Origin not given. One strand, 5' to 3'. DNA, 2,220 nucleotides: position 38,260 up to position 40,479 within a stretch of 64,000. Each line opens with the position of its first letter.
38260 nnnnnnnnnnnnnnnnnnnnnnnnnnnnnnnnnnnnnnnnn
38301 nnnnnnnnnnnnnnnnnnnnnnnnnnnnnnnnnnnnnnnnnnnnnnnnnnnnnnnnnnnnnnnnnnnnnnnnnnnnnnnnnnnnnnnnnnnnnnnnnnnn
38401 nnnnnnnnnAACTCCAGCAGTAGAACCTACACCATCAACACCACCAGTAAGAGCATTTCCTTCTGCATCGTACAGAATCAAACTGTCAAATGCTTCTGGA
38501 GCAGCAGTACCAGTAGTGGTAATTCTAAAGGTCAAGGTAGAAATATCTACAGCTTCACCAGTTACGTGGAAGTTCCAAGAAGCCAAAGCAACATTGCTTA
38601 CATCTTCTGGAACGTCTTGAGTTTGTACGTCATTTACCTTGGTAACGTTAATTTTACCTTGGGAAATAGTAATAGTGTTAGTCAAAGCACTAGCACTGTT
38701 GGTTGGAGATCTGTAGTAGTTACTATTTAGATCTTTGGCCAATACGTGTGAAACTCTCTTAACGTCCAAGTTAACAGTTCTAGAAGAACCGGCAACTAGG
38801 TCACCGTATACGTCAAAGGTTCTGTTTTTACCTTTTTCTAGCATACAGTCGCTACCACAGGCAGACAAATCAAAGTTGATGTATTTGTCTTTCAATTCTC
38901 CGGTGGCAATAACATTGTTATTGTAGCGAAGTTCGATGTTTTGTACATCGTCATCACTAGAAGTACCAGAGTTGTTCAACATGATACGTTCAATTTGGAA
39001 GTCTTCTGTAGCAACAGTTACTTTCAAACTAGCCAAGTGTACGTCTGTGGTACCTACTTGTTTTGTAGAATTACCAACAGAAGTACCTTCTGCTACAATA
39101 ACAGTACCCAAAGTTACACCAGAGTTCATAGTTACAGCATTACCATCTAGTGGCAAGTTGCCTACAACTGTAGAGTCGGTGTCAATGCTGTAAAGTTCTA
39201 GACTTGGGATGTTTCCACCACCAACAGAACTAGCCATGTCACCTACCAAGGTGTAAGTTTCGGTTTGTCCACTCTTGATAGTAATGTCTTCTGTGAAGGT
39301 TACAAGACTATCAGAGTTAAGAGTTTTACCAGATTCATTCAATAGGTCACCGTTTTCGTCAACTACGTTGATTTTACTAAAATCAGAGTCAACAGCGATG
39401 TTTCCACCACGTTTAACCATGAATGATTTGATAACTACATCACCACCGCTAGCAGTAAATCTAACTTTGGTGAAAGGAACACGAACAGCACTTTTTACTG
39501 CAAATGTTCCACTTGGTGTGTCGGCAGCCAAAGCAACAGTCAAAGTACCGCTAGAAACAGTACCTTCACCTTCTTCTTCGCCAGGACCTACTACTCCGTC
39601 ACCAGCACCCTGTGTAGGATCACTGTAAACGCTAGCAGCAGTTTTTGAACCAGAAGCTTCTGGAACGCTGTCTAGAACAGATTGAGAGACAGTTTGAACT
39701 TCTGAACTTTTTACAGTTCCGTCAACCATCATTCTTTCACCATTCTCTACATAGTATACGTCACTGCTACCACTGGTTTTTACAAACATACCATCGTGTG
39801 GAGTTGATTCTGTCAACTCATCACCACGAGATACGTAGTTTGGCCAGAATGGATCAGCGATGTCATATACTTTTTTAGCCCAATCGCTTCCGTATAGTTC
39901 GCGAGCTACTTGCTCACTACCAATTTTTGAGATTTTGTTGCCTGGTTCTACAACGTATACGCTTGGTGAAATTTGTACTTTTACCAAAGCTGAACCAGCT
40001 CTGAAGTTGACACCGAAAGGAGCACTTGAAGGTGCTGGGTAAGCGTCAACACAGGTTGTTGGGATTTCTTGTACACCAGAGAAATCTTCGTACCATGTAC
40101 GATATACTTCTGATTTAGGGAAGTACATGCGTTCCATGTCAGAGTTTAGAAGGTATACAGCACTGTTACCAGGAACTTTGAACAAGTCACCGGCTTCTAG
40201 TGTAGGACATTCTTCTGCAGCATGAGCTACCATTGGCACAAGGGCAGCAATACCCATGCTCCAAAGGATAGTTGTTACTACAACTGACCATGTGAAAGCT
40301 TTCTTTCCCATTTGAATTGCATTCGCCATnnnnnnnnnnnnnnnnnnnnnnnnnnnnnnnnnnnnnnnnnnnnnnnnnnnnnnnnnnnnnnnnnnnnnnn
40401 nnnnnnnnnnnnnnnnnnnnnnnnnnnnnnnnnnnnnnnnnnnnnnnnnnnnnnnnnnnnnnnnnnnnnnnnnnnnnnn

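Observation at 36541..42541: S-layer-like giant surface protein under a dedicated ECF sigma and anti-sigma module with a 230-nt structured leader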

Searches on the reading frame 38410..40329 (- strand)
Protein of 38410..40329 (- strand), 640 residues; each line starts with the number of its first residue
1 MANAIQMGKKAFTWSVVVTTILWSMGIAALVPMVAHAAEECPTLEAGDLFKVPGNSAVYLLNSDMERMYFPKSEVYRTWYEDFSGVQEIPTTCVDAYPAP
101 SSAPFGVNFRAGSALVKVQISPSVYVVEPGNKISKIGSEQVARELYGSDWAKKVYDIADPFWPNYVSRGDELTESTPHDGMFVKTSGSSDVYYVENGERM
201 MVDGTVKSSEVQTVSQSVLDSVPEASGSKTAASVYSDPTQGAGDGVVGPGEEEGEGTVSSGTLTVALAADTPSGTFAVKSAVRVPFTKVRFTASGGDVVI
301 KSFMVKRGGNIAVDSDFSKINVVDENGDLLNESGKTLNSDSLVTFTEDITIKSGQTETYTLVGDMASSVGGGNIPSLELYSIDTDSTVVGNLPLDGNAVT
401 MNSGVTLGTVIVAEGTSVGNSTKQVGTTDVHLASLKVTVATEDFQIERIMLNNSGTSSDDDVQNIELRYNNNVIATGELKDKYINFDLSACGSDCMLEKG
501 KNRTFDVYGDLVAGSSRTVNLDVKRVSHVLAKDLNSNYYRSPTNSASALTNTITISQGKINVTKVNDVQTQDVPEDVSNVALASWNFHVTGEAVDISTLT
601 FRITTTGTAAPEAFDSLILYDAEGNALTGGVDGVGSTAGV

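Call 50: predict_structure(alignment_id=A7)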
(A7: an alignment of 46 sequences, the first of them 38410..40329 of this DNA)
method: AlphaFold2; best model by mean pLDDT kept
length: 640 residues; sequences in the alignment: 46
mean_pLDDT: 84.6   pTM: 0.53
mean pLDDT of the five models: 84.6, 84.4, 83.9, 83.0, 83.0
residues with pLDDT >= 90: 351; 70-90: 187; 50-70: 52; < 50: 50
segments of 3 or more residues with pLDDT < 50: 1-10, 24-37, 243-259, 634-640
pLDDT, mean of each block of 10 residues (from residue 1): 48 53 46 49 87 92 87 92 91 88 88 93 94 95 95 92 88 96 96 95 92 97 90 83 42 43 91 87 95 92 94 94 90 91 94 94 93 92 92 89 90 88 92 95 95 94 96 95 93 94 96 92 92 93 85 86 72 66 79 71 66 70 74 41
secondary structure, 60 per line:
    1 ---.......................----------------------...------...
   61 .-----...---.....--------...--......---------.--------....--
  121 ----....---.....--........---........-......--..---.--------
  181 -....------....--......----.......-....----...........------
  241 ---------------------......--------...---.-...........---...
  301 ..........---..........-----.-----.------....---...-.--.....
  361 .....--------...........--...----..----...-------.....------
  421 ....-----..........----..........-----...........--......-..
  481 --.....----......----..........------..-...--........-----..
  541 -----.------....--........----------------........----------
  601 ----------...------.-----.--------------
elements in order: H4-26 E49-51 E58-61 E67-69 H73-77 E86-88 H91-96 E115-118 E125-128 E132-136 H139-146 H150-153 E154-157 H159-164 E182-185 E192-195 E198-203 E211-214 H216-219 E224-230 H231-234 E262-267 E276-278 E284-294 E298-310 E317-323 E342-345 E349-351 E356-365 E374-384 E387-389 E400-402 E410-414 E421-424 E430-439 E444-453 E462-469 E472-477 E483-487 H492-495 E502-511 E521-523 E529-533 E553-556 E559-566 E583-590

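Call 52: fold_search(model_id=the predicted structure, library=pdb)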
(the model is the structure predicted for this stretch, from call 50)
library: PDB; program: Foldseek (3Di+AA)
matches with E <= 10: 1529; with E <= 0.001: 244
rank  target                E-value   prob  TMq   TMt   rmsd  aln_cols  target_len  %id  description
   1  6avq_A                3.7e-08  1.00  0.15  0.11  20.1       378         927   12  The Therapeutic Antibody LM609 Selectively Inhibits Ligand Binding to Human alpha-V beta-3 Integrin via Steric Hindran (released 2017-11-01)
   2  4mmx_A                4.2e-08  1.00  0.18  0.14  13.9       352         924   11  Integrin AlphaVBeta3 ectodomain bound to the tenth domain of Fibronectin (released 2014-03-26)
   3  6avu_A                8.1e-08  1.00  0.15  0.11  20.1       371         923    9  Human alpha-V beta-3 Integrin (open conformation) in complex with the therapeutic antibody LM609 (released 2017-11-01)
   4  8xez_A                1.0e-07  1.00  0.15  0.11  20.4       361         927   12  Cryo-EM structure of integrin ITGAV/ITGB3 complex, conformation 5 (released 2024-12-18)
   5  9e8a_A                1.4e-07  1.00  0.18  0.14  12.7       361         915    7  Integrin aIIbb3 bent conformation from human platelet membrane crude preparation (released 2025-10-15)
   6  9iuj_A                1.8e-07  1.00  0.15  0.14  16.6       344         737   10  Integrin alpha-v beta-3 in complex with rhodostomin (released 2025-07-30)
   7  6avr_A                1.9e-07  1.00  0.15  0.11  20.9       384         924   12  Human alpha-V beta-3 Integrin (intermediate conformation) in complex with the therapeutic antibody LM609 (released 2017-11-01)
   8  3ije_A                2.0e-07  1.00  0.14  0.11  15.2       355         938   12  Crystal structure of the complete integrin alhaVbeta3 ectodomain plus an Alpha/beta transmembrane fragment (released 2009-09-29)
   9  7nxd_A                2.6e-07  1.00  0.19  0.15  15.0       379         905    9  Cryo-EM structure of human integrin alpha5beta1 in the half-bent conformation (released 2021-08-25)
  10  4mmz_A                3.6e-07  1.00  0.16  0.12  15.1       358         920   10  Integrin AlphaVBeta3 ectodomain bound to an antagonistic tenth domain of Fibronectin (released 2014-03-26)
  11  8xen_A                5.4e-07  1.00  0.16  0.11  22.3       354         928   11  Cryo-EM structure of integrin ITGAV/ITGB3 complex, conformation 4 (released 2024-12-18)
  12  8xf6_A                7.5e-07  1.00  0.13  0.10  19.0       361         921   10  Cryo-EM structure of integrin ITGAV, ITGB3 and Cilengitide TFA complex, conformation 2 (released 2024-12-18)
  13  4nen_A                9.9e-07  1.00  0.17  0.11  12.9       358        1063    9  An internal ligand-bound, metastable state of a leukocyte integrin, aXb2 (released 2014-01-15)
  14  8gcd_A                1.2e-06  1.00  0.14  0.10  20.6       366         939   10  Full length Integrin AlphaIIbBeta3 in inactive state (released 2024-03-06)
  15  7usl_A                1.2e-06  1.00  0.16  0.13  14.0       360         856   10  Integrin alphaM/beta2 ectodomain in complex with adenylate cyclase toxin RTX751 and M1F5 Fab (released 2022-08-17)
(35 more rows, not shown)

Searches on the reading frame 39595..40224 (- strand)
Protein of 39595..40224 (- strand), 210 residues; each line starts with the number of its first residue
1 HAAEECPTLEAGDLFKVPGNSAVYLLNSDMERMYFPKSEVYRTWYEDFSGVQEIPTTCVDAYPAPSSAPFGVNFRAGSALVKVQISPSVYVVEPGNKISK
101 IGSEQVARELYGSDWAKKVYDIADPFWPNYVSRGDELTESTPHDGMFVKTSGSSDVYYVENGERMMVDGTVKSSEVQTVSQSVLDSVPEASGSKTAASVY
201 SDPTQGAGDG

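Call 60: predict_structure(alignment_id=A9)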
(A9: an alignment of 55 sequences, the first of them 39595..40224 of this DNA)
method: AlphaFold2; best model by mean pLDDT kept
length: 210 residues; sequences in the alignment: 55
mean_pLDDT: 95.9   pTM: 0.90
mean pLDDT of the five models: 95.9, 95.9, 95.7, 95.6, 94.3
residues with pLDDT >= 90: 201; 70-90: 4; 50-70: 3; < 50: 2
segments of 3 or more residues with pLDDT < 50: none
pLDDT, mean of each block of 10 residues (from residue 1): 83 97 97 97 97 97 96 98 98 98 98 98 97 98 98 98 98 97 98 97 79
secondary structure, 60 per line:
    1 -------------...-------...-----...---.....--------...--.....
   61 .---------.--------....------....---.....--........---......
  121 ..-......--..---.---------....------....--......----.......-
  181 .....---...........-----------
elements in order: E14-16 E24-26 E32-34 H38-42 E51-53 H56-61 E80-83 E90-93 E97-101 H104-111 H115-118 E119-122 H124-129 E147-150 E157-160 E163-168 E176-179 H181-185 E189-195 H196-199

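Call 64: fold_search(model_id=the predicted structure, library=pdb)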
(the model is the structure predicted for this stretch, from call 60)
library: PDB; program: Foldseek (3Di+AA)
matches with E <= 10: 191; with E <= 0.001: 2
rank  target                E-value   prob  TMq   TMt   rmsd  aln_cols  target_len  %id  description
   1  7nps_B1               4.3e-04  0.97  0.24  0.14  22.7       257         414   12  Structure of the periplasmic assembly from the ESX-5 inner membrane complex, C1 model (released 2021-05-26)
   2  7np7_B1               1.0e-03  0.94  0.24  0.12  22.6       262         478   12  Structure of an intact ESX-5 inner membrane complex, Composite C1 model (released 2021-06-02)
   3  7nps_B4               1.3e-03  0.94  0.23  0.13  23.6       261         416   13  Structure of the periplasmic assembly from the ESX-5 inner membrane complex, C1 model (released 2021-05-26)
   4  3x3n                  4.8e-03  0.77  0.23  0.15  21.4       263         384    9  Crystal structure of EccB1 of Mycobacterium tuberculosis in spacegroup P21 (released 2015-12-09)
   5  7np7_B4               6.8e-03  0.82  0.23  0.11  24.1       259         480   12  Structure of an intact ESX-5 inner membrane complex, Composite C1 model (released 2021-06-02)
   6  4kk7                  1.2e-02  0.54  0.22  0.14  22.6       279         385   10  Structure of EccB1 from the type VII (ESX-1) secretion system of Mycobacterium tuberculosis. (released 2013-06-19)
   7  3x3m                  2.6e-02  0.41  0.22  0.13  21.9       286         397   11  Crystal structure of EccB1 of Mycobacterium tuberculosis in spacegroup P212121 (released 2015-12-09)
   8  5ebc                  3.7e-02  0.44  0.21  0.13  22.8       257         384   11  Crystal structure of EccB1 of Mycobacterium tuberculosis in spacegroup P21 (state III) (released 2016-02-17)
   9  6sgy_A                9.6e-02  0.33  0.23  0.14  21.8       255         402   14  Structure of EccB3 dimer from the ESX-3 core complex (released 2019-10-09)
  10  3v6n_A                1.5e-01  0.07  0.15  0.14  19.3       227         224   11  Crystal structure of a plant albumin from Cicer Arietinum showing hemagglutination (released 2012-01-04)
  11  5cyu                  1.9e-01  0.18  0.22  0.14  22.3       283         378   11  Structure of the soluble domain of EccB1 from the Mycobacterium smegmatis ESX-1 secretion system. (released 2015-08-12)
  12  9ya3_J                2.0e-01  0.08  0.13  0.12  16.6       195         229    8  Cryo-EM structure of the apical region of subpellicular microtubule (SPMT) from Toxoplasma gondii (8-nm repeat) (released 2025-12-03)
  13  3lp9_A                2.8e-01  0.06  0.15  0.14  16.7       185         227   11  Crystal structure of LS24, A Seed Albumin from Lathyrus sativus (released 2010-02-23)
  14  3s18_A                3.9e-01  0.05  0.15  0.14  18.1       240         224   13  Crystal structure of a plant albumin from cicer arietinum showing hemagglutination (released 2011-07-13)
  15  3c7x                  4.4e-01  0.04  0.14  0.14  17.4       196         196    9  Hemopexin-like domain of matrix metalloproteinase 14 (released 2009-02-10)
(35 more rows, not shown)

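Call 99: find_homologous_proteins(query=window:39595-40224:-, max_evalue=0.001)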
Query window:39595-40224:- (210 aa): 12 proteins with E <= 0.001 among 287 candidates.
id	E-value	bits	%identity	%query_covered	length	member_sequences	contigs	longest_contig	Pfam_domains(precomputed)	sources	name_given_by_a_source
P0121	3.0e-90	320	71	96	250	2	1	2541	-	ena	-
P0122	1.9e-79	284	60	95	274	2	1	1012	-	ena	-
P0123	5.6e-72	260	60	97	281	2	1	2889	-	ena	-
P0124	2.3e-71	258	78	70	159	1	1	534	-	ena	-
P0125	1.0e-66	243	68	75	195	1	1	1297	-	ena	-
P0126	3.0e-66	241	59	92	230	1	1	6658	-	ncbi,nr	ncbi:hypothetical protein KJ641_04570, partial [Patescibacteria group bacterium]|nr:hypothetical pro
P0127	1.6e-61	226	70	67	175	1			-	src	-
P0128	2.8e-60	222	50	96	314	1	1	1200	-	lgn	-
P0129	2.6e-54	202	64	65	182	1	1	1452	-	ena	-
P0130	1.6e-52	196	50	99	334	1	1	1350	-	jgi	jgi:hypothetical protein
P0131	6.4e-49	185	73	54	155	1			-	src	-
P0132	1.7e-35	141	74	40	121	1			-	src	-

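Call 102: search_protein_representatives(protein=window:39595-40224:-)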
Query: 210 residues. Proteins with E-value up to 0.001 (for the whole library): 3689; up to 1e-10: 2279; up to 1e-30: 123. The best 150 are listed.
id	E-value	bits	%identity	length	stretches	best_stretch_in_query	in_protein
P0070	2.0e-80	285.9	65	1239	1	2-208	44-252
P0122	6.2e-80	284.3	65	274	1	5-210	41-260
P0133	5.5e-79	281.1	65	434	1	4-205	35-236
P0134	2.0e-78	279.3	62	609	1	3-205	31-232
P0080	9.0e-76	270.7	62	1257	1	5-206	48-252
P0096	2.8e-75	269.0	63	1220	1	2-208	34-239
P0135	1.0e-74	267.2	58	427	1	4-206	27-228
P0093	5.6e-74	264.8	60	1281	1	1-205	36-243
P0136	1.0e-73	264.0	62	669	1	2-208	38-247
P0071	2.2e-72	259.6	64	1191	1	3-205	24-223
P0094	1.1e-71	257.3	60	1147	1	3-206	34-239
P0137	1.5e-71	256.9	56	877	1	3-207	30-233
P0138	1.4e-70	253.7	55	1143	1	1-206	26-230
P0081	3.8e-70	252.3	59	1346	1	1-207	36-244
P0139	5.8e-70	251.7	52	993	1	3-206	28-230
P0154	1.4e-58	214.5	51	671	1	5-203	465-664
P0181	6.0e-44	166.7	46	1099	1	5-205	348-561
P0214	4.4e-34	134.5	44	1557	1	5-166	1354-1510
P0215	8.0e-34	133.7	42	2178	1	5-186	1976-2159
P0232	8.2e-32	127.1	40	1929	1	3-166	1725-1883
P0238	3.6e-31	125.0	43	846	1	3-162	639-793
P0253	2.8e-29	118.8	41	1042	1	5-165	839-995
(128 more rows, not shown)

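Call 103: search_protein_families(library=pfam, proteins=[P0214, P0215, P0232, P0154, P0181, P0238, P0253], max_evalue=0.001)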
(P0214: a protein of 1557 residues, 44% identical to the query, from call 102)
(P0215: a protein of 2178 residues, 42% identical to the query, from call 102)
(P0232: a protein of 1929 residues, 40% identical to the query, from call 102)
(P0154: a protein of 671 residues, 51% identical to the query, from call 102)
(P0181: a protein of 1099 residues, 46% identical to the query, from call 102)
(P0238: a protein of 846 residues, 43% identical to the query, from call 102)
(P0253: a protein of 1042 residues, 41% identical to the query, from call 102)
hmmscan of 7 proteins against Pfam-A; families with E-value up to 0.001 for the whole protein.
P0214 (1557 aa): 0 families

P0215 (2178 aa): 2 families
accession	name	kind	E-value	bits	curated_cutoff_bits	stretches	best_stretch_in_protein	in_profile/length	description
PF18676.6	MBG_2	-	1.4e-76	253.5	25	10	1764-1833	1-72/72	MBG domain (YGX type)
PF18887.5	MBG_3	-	7.5e-16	58.4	25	4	770-834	11-69/72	MBG domain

P0232 (1929 aa): 2 families
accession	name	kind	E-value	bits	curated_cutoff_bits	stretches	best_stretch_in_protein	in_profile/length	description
PF18676.6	MBG_2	-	3.8e-10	40.6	25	1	1523-1592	1-72/72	MBG domain (YGX type)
PF09244.16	Suc_Porlyase_C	-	0.00018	22.3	23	0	1112-1139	17-45/67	Sucrose phosphorylase, C-terminal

P0154 (671 aa): 1 family
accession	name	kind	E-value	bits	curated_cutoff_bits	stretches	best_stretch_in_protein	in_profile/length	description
PF07752.16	S-layer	-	1.5e-11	44.3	30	1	173-260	111-205/259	S-layer protein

P0181 (1099 aa): 0 families

P0238 (846 aa): 0 families

P0253 (1042 aa): 2 families
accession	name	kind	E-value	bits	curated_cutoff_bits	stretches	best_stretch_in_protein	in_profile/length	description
PF25778.1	DUF7948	-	1.9e-48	165.8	27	1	47-247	1-214/214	Domain of unknown function (DUF7948)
PF06739.17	SBBP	-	2.5e-13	50.2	20.5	2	449-483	3-38/38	Beta-propeller repeat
